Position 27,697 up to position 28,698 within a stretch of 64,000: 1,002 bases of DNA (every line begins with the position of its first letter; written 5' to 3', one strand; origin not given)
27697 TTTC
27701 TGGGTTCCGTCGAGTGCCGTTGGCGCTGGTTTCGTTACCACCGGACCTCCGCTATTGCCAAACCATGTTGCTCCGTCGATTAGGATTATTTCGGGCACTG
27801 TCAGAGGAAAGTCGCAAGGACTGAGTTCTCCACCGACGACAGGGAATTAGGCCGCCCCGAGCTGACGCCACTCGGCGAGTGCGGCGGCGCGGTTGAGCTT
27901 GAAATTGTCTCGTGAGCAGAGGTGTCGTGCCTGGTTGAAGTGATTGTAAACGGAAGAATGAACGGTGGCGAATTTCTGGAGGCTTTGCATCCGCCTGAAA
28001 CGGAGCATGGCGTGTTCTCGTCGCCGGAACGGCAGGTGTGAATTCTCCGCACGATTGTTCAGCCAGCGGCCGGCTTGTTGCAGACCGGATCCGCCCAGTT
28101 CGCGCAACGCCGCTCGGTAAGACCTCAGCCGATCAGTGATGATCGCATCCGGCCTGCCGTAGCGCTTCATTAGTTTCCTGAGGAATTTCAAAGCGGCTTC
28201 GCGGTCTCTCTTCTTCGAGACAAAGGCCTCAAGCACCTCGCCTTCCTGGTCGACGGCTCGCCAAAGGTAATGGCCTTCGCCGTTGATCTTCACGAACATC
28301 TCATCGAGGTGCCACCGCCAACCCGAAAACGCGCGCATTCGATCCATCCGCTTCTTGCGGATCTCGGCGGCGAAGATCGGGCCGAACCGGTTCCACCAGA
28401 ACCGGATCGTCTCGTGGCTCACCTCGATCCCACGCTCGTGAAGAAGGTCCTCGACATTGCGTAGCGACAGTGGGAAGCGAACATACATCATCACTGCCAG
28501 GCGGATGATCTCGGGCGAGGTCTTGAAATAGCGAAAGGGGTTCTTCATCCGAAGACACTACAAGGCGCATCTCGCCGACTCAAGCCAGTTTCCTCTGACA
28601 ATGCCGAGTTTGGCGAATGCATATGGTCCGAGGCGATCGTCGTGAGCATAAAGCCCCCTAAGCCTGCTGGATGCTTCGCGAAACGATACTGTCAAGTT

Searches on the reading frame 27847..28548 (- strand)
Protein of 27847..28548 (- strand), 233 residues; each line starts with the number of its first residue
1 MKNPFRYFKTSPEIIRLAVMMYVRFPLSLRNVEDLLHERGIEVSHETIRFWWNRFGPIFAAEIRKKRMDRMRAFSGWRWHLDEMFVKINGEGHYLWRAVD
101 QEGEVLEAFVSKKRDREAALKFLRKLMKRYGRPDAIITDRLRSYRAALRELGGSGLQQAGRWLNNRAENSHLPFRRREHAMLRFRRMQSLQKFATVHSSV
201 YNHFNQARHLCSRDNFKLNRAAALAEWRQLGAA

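Call 12: search_protein_families(library=ncbifam, proteins=[window:27847-28548:-], max_evalue=0.01)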
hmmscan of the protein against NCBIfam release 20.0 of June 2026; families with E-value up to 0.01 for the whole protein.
window:27847-28548:- (233 aa): 6 families
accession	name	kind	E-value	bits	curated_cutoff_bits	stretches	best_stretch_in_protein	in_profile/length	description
NF033587.1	transpos_IS6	equivalog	2.9e-58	196.9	125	1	5-204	1-201/202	IS6 family transposase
NF033577.2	transpos_IS481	equivalog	3.1e-11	43.3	224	1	9-147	58-203/284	IS481 family transposase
NF033517.1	transpos_IS66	equivalog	5.9e-07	28.9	180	1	13-145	90-216/387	IS66 family transposase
NF033594.2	transpos_ISNCY_2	equivalog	1.4e-05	24.4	250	1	31-164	79-221/368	ISNCY family transposase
NF033558.1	transpos_IS1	equivalog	4.2e-05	23.6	100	1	38-176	62-191/199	IS1 family transposase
NF033545.0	transpos_IS630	equivalog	0.002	17.6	100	0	92-147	182-238/299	IS630 family transposase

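Call 13: search_protein_families(library=pfam, proteins=[window:27847-28548:-], max_evalue=0.01)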
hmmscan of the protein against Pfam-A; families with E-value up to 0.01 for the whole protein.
window:27847-28548:- (233 aa): 3 families
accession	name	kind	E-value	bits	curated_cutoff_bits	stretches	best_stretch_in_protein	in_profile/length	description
PF13610.12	DDE_Tnp_IS240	-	2e-41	141.8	27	1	77-205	2-137/139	DDE domain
PF00665.32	rve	-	1.5e-06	28.8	32.6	1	76-147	5-82/102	Integrase core domain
PF17176.10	tRNA_bind_3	-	0.0036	18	27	0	156-218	12-73/119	tRNA-binding domain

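Call 34: find_encoding_contigs(protein=window:27847-28548:-, flank=10000, max_places=4)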
Protein window:27847-28548:- (233 aa): 21 contigs read that carry it; 4 places shown.
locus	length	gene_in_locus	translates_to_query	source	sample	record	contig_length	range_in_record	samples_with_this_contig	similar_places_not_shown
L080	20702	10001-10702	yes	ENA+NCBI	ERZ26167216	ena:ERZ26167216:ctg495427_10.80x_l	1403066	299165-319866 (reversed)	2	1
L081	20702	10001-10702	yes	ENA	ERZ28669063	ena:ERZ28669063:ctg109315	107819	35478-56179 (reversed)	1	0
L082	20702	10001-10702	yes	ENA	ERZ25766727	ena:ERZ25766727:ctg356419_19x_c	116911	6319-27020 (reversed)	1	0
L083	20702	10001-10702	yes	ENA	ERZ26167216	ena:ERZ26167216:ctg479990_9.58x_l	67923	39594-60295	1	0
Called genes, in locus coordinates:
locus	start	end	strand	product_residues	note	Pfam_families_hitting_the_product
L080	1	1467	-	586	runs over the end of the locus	PF00664:ABC_membrane, PF00005:ABC_tran, PF02463:SMC_N (faint)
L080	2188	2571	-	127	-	PF00578:AhpC-TSA (weak), PF13911:AhpC-TSA_2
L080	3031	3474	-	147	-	PF01842:ACT (faint)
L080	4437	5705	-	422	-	PF00078:RVT_1, PF08388:GIIM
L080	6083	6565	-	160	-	-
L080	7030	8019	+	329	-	PF13565:HTH_32 (weak), PF13683:rve_3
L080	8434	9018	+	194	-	PF01609:DDE_Tnp_1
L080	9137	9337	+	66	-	-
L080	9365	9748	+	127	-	PF00578:AhpC-TSA (weak), PF13911:AhpC-TSA_2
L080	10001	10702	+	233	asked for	PF00665:rve (weak), PF13610:DDE_Tnp_IS240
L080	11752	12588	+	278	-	PF13505:OMP_b-brl (weak)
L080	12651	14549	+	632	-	PF07504:FTP (weak), PF01447:Peptidase_M4, PF02868:Peptidase_M4_C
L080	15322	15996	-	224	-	-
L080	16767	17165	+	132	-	-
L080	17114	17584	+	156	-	-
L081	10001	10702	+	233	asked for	PF00665:rve (weak), PF13610:DDE_Tnp_IS240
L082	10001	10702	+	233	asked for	PF00665:rve (weak), PF13610:DDE_Tnp_IS240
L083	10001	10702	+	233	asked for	PF00665:rve (weak), PF13610:DDE_Tnp_IS240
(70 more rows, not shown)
